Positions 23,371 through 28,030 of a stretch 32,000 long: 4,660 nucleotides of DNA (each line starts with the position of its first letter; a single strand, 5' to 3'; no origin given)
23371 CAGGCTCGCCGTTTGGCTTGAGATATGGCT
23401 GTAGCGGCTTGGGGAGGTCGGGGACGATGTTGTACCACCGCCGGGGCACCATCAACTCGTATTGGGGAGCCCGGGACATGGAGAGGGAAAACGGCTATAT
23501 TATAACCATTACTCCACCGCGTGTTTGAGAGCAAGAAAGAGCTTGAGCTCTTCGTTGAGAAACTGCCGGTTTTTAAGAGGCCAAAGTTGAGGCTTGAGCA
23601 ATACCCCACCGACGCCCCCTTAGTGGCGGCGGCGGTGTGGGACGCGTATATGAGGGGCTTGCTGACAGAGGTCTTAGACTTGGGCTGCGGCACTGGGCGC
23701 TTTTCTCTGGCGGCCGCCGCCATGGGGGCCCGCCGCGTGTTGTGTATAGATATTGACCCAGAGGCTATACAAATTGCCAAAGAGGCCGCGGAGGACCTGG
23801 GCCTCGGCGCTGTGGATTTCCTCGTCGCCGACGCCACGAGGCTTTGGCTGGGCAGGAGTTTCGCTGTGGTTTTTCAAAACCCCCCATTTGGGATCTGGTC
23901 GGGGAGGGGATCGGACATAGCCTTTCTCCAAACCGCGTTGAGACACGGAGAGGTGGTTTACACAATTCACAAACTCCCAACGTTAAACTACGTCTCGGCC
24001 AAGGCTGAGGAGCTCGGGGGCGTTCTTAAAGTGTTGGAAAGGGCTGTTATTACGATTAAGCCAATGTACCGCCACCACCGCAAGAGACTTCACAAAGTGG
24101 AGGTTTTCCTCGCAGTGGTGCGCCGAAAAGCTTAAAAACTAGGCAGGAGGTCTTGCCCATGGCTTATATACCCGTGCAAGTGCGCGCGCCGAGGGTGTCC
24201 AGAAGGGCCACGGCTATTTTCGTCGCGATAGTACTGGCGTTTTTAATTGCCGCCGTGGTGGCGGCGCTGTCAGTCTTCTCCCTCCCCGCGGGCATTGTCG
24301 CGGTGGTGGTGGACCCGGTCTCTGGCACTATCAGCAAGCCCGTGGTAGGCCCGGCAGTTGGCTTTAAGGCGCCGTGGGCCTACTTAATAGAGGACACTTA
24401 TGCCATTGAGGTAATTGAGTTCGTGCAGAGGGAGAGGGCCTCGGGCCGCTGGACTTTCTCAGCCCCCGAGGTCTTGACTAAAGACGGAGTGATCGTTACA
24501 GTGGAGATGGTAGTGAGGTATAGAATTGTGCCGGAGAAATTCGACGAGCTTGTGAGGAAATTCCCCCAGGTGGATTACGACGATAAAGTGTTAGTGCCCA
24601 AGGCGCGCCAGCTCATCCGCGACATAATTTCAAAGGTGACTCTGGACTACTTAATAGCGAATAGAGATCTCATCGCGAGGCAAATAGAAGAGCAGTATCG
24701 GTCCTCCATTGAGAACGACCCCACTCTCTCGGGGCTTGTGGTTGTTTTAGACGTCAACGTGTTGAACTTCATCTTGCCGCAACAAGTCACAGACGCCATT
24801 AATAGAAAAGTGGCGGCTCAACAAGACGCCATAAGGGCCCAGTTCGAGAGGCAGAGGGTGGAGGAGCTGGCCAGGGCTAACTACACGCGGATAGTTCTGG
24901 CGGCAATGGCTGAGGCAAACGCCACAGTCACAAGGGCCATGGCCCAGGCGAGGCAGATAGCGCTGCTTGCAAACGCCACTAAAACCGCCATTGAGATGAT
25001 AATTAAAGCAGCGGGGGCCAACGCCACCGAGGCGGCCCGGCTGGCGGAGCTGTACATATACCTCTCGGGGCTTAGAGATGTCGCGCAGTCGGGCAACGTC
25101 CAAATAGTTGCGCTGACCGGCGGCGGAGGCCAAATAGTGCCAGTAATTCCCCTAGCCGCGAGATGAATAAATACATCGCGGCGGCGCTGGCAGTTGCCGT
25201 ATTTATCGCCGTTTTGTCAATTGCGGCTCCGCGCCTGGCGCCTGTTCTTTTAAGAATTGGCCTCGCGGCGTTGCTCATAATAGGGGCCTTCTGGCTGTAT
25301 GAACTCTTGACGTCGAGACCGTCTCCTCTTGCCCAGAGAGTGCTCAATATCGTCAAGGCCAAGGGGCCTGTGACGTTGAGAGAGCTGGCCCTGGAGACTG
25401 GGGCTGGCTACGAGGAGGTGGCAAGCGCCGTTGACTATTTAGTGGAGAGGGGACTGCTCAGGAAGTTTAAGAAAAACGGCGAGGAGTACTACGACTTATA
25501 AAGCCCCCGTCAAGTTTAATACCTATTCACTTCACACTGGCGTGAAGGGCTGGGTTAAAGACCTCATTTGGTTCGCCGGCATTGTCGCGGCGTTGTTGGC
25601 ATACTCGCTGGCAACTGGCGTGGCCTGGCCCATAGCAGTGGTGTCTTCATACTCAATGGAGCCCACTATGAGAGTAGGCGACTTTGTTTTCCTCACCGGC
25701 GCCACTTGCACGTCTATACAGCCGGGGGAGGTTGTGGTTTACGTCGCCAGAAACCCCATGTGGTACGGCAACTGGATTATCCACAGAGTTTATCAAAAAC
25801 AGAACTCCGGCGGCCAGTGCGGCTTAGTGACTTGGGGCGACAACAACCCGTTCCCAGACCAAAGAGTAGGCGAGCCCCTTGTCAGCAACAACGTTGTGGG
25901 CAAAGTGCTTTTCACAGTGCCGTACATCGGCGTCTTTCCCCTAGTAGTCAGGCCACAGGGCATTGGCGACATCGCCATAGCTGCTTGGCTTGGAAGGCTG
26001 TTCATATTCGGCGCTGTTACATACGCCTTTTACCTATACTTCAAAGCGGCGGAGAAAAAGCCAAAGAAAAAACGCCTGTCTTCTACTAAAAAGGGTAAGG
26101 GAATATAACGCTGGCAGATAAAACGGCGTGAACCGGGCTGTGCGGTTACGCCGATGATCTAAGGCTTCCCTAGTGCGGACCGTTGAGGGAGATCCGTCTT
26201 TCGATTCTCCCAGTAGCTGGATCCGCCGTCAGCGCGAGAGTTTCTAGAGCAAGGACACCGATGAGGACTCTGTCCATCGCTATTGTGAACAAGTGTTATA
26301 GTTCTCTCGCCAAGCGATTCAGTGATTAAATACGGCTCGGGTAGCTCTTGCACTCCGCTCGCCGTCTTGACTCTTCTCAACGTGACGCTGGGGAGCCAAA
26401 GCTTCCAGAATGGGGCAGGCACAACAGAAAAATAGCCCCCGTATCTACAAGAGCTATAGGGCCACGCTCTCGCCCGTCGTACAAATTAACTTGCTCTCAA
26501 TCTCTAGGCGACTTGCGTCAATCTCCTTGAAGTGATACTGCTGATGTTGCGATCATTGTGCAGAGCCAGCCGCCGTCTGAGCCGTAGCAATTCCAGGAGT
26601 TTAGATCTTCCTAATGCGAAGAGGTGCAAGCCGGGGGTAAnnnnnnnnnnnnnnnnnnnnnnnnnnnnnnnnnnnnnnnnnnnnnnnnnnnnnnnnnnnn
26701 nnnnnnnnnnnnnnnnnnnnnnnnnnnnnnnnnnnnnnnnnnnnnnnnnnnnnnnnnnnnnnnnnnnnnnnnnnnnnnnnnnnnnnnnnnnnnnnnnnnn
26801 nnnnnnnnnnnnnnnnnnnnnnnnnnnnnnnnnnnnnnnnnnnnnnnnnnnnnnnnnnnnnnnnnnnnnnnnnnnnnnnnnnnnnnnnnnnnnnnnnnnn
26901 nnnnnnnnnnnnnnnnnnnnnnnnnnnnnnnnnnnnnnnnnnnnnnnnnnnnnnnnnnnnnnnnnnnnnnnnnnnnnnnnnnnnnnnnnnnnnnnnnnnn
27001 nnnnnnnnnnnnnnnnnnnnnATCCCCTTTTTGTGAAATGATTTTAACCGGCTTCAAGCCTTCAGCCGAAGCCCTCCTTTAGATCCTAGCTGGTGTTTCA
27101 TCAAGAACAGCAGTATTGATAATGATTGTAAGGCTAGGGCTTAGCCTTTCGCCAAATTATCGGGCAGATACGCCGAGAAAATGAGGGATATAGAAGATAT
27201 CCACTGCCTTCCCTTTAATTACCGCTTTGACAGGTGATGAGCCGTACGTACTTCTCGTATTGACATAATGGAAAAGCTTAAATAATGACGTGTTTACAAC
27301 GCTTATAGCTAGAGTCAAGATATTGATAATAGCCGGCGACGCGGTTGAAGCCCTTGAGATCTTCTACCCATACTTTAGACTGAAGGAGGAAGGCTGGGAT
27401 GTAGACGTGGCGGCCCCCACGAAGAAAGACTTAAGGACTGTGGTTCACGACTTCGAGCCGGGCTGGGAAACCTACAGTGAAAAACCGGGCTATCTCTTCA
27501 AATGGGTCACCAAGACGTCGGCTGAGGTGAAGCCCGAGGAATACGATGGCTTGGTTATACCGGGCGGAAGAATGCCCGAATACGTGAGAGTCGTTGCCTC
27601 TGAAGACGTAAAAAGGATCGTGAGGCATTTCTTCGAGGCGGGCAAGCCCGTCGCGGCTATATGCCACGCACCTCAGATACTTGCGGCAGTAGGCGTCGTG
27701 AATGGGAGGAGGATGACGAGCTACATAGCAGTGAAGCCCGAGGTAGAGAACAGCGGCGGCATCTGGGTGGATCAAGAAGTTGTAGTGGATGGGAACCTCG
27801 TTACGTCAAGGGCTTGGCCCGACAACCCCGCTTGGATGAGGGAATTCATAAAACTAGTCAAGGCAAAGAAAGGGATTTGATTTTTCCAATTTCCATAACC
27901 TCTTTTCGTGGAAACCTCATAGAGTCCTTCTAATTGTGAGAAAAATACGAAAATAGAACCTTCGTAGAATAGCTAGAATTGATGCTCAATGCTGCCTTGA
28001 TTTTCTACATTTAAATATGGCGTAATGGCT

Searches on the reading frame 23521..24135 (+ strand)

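Call 9: search_protein_families(library=pfam, proteins=[window:23521-24135:+], max_evalue=0.01)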
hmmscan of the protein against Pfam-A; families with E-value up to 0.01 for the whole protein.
window:23521-24135:+ (204 aa): 14 families
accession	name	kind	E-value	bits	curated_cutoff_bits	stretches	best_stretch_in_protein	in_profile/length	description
PF13649.12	Methyltransf_25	-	4.6e-15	56.5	27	1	51-119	1-70/97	Methyltransferase domain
PF13847.12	Methyltransf_31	-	6.7e-15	55.5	27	1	49-177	5-106/145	Methyltransferase domain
PF05175.20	MTS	-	5.6e-12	46.1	23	1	49-124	33-109/170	Methyltransferase small domain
PF08241.18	Methyltransf_11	-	2.7e-11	44.4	21.2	1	52-118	1-65/95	Methyltransferase domain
PF06325.19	PrmA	-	5.2e-10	39.7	22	1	49-91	163-205/296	Ribosomal protein L11 methyltransferase (PrmA)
PF03602.21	Cons_hypoth95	-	1.7e-09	38.1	24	1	49-125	43-125/182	Conserved hypothetical protein 95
PF08242.18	Methyltransf_12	-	9.4e-07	29.9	30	1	52-105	1-55/98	Methyltransferase domain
PF01170.24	UPF0020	-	1.2e-06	28.8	22.3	1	56-131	37-139/197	RMKL-like, methyltransferase domain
PF01209.24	Ubie_methyltran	-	3.9e-05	23.6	20.1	1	50-108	50-110/233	ubiE/COQ5 methyltransferase family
PF13489.12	Methyltransf_23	-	0.00011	22.5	27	1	50-94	25-61/164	Methyltransferase domain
PF01728.25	FtsJ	-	0.00022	21.6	24.1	1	50-83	24-58/181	FtsJ-like methyltransferase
PF02475.24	TRM5-TYW2_MTfase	-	0.00086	19.7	28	1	51-88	40-78/164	TRM5/TYW2 methyltransferase domain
PF03848.20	TehB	-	0.0062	16.4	20.4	1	49-107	32-89/193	Tellurite resistance protein TehB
PF13679.12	Methyltransf_32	-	0.0095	16.3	27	0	48-100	26-84/143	Methyltransferase domain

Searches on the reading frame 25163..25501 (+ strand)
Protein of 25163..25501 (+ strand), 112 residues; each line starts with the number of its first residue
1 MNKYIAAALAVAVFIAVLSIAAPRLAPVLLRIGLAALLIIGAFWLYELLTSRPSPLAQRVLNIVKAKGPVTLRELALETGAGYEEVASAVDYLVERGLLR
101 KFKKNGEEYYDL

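Call 88: search_protein_families(library=pfam, max_evalue=0.001, proteins=[window:25163-25501:+])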
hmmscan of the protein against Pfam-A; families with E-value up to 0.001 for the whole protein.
window:25163-25501:+ (112 aa): 2 families
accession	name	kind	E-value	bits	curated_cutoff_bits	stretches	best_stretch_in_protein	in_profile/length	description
PF25212.1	HVO_A0114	-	7.4e-05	22.9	27.6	1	54-105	21-72/84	HVO_A0114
PF12802.13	MarR_2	-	0.00047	20.7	27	1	59-101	9-52/61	MarR family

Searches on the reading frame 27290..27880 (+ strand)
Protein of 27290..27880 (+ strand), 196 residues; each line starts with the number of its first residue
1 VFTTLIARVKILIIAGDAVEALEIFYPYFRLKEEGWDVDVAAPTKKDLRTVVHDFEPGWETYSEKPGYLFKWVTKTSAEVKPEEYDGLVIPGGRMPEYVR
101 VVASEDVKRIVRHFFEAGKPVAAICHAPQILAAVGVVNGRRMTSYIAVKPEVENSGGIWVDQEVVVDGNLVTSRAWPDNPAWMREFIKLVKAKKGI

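Call 88: search_protein_families(library=pfam, max_evalue=0.001, proteins=[window:27290-27880:+])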
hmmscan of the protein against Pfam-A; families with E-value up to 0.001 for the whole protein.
window:27290-27880:+ (196 aa): 1 family
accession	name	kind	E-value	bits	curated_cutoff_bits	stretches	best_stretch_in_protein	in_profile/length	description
PF01965.30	DJ-1_PfpI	-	1.5e-48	165.2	26.6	1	10-188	2-164/165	DJ-1/PfpI family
